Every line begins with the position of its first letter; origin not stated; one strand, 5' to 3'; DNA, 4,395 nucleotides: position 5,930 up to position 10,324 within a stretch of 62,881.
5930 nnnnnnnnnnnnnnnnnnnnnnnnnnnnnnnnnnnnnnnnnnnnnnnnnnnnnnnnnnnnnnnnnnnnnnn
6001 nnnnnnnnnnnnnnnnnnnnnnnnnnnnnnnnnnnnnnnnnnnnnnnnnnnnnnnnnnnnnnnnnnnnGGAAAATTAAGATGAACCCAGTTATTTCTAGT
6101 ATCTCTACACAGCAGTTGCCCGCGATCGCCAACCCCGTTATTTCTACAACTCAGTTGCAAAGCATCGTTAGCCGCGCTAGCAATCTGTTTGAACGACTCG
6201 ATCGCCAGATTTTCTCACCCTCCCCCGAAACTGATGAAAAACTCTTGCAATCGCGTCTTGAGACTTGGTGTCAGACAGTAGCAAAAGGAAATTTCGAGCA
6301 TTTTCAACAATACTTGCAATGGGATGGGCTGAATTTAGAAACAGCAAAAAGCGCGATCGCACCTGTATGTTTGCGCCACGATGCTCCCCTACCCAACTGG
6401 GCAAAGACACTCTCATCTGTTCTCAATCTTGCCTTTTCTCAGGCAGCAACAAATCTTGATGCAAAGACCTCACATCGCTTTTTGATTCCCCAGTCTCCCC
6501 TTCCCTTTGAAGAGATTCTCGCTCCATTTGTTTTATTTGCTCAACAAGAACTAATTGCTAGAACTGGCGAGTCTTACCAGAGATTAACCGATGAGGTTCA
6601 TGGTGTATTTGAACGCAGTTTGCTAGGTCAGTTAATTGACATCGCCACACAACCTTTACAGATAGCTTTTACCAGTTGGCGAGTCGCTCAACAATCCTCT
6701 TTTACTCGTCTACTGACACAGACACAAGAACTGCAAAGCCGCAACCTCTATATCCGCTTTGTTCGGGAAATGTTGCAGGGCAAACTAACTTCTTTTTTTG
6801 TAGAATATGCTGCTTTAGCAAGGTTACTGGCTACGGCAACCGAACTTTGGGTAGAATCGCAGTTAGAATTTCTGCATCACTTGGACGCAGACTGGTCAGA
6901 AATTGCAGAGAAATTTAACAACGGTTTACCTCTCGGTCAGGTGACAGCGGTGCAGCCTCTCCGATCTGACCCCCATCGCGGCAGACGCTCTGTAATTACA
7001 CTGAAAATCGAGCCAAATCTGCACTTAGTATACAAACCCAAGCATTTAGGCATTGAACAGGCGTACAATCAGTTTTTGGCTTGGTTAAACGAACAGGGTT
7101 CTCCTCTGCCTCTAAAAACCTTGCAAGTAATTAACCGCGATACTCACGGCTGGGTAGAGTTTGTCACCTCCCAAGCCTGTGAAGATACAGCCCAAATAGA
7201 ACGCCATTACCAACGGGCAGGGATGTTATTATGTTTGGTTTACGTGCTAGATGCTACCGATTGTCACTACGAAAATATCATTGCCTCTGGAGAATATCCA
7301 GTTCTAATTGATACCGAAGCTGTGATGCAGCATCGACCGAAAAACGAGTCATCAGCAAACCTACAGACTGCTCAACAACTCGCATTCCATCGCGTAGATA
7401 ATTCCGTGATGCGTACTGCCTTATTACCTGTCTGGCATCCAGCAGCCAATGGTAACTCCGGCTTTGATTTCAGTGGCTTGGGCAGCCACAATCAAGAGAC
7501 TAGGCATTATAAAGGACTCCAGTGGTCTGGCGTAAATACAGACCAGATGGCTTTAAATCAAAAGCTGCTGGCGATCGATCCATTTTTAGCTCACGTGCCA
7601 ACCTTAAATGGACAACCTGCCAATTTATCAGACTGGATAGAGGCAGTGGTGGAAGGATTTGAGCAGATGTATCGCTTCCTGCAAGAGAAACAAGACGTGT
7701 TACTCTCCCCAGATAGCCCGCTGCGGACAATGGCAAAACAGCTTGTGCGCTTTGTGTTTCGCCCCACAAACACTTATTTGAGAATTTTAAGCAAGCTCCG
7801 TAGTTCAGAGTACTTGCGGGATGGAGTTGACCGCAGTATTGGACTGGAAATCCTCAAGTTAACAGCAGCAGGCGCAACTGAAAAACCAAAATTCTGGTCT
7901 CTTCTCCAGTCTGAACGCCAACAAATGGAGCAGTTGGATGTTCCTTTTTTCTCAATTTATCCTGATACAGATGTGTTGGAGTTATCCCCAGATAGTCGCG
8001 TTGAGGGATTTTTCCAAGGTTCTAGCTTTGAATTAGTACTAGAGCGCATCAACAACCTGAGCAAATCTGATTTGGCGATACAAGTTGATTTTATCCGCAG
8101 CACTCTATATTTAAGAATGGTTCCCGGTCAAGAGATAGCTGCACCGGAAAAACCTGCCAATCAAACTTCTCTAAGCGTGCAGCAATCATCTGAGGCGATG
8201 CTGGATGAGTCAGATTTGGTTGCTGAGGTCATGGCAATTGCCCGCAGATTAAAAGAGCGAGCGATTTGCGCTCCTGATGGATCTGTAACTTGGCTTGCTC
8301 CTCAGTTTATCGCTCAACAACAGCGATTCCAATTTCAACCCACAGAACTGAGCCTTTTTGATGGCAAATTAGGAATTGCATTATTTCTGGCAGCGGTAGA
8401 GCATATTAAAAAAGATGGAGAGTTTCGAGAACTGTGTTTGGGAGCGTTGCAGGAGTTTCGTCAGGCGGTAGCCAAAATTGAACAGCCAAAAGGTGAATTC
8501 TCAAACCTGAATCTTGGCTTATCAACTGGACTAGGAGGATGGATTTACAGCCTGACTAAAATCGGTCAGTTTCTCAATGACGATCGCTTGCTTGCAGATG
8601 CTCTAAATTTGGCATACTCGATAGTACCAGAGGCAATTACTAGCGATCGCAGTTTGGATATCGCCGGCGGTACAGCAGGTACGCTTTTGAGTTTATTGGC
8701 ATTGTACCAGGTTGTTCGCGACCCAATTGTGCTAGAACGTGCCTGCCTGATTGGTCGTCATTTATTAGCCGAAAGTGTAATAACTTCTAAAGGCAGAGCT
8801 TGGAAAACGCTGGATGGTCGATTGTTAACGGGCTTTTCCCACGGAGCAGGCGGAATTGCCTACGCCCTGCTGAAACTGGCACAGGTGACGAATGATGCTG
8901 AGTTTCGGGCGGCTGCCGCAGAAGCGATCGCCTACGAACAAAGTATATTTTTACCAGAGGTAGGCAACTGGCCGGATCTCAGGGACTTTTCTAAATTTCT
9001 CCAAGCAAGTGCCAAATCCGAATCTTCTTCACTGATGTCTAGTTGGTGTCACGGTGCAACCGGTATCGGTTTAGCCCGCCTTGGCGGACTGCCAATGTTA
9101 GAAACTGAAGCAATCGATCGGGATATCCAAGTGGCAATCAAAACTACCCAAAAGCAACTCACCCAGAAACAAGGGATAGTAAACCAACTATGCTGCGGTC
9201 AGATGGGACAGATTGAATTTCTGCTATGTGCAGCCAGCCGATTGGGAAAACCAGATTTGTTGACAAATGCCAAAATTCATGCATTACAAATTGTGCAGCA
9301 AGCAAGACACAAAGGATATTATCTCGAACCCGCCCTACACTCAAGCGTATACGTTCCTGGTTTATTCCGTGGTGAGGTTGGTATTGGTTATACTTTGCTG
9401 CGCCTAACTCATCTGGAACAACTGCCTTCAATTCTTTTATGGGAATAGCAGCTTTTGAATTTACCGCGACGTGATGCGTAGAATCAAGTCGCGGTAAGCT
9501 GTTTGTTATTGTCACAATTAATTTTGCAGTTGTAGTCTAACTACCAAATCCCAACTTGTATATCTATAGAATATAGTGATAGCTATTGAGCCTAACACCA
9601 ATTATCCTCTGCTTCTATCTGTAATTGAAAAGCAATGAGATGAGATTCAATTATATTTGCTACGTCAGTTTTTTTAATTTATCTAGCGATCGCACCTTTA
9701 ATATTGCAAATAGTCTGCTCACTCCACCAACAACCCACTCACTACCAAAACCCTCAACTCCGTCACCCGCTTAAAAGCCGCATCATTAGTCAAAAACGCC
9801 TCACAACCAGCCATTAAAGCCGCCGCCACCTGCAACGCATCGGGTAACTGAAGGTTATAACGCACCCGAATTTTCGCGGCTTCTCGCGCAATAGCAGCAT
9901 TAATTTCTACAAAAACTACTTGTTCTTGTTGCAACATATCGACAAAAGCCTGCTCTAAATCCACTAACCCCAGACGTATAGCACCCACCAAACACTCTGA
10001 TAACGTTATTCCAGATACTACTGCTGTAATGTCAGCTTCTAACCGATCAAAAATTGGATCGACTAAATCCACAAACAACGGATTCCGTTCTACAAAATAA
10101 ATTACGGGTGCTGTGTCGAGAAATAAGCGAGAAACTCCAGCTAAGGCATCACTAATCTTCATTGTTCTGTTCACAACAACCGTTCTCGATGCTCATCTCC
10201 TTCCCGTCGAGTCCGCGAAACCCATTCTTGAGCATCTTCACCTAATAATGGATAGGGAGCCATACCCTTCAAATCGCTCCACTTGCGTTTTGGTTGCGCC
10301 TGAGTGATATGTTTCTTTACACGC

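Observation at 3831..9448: LanM-like synthetase paired with a terpene-cyclase-repeat protein and no visible precursor peptide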

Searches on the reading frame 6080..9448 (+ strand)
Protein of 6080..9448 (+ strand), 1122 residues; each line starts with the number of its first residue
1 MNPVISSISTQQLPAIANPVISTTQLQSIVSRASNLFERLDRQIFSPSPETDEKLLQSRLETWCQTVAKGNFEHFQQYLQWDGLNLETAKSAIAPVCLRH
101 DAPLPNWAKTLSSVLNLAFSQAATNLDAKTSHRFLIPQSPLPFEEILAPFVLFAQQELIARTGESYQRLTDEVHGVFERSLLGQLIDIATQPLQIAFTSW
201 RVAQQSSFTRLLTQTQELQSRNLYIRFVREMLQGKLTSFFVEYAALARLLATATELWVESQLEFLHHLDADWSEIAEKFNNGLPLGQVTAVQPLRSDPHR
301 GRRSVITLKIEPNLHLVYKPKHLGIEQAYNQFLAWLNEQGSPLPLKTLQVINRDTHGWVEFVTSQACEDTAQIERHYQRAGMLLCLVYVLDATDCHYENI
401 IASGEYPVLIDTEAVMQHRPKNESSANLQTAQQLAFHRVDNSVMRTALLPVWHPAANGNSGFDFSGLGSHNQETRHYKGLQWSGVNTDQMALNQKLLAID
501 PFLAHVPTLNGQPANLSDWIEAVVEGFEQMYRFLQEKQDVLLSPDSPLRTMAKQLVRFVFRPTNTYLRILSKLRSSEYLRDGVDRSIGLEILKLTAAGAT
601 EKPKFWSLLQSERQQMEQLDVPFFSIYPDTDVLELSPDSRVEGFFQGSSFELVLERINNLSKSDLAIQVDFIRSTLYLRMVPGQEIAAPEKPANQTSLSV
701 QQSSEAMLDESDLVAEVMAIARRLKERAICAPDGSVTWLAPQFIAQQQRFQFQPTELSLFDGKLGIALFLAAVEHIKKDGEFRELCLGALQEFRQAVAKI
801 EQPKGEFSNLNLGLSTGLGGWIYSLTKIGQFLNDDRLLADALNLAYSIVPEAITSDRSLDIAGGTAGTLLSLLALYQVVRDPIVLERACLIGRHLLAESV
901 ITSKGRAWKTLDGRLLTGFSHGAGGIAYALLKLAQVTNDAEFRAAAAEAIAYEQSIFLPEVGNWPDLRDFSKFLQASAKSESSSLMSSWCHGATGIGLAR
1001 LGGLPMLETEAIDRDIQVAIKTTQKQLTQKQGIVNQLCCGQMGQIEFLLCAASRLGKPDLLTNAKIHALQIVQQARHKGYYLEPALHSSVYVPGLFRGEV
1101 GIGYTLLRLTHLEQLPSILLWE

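Call 6: search_protein_families(library=pfam, proteins=[window:6080-9448:+], max_evalue=0.01)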
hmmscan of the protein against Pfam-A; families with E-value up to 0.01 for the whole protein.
window:6080-9448:+ (1122 aa): 2 families
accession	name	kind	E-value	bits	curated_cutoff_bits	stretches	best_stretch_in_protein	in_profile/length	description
PF13575.12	DUF4135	-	3.6e-122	408.6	29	1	243-626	1-377/378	Domain of unknown function (DUF4135)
PF05147.19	LANC_like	-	2.2e-60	204.6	23.2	1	754-1120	2-350/350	Lanthionine synthetase C-like protein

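Call 10: search_protein_families(library=ncbifam, proteins=[window:6080-9448:+], max_evalue=0.01)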
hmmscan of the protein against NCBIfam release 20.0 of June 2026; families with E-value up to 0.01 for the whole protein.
window:6080-9448:+ (1122 aa): 3 families
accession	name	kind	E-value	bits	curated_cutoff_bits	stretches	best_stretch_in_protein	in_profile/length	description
TIGR03897.1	lanti_2_LanM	subfamily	5.1e-269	894.9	304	1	145-1110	1-930/932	type 2 lanthipeptide synthetase LanM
NF038150.1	lanthi_synth_IV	equivalog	7.1e-29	100.7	650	1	748-1112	498-846/851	class IV lanthionine synthetase LanL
NF038151.1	lanthi_synth_III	equivalog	1.6e-18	66.5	575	2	806-1070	558-797/833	class III lanthionine synthetase LanKC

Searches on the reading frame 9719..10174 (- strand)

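Call 6: search_protein_families(library=pfam, proteins=[window:9719-10174:-], max_evalue=0.01)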
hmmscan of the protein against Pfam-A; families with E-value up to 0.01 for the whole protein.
window:9719-10174:- (151 aa): 1 family
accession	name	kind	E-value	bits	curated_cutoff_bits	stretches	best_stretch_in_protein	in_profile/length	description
PF01850.27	PIN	-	1.4e-17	64.8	23.6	1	18-139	2-119/120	PIN domain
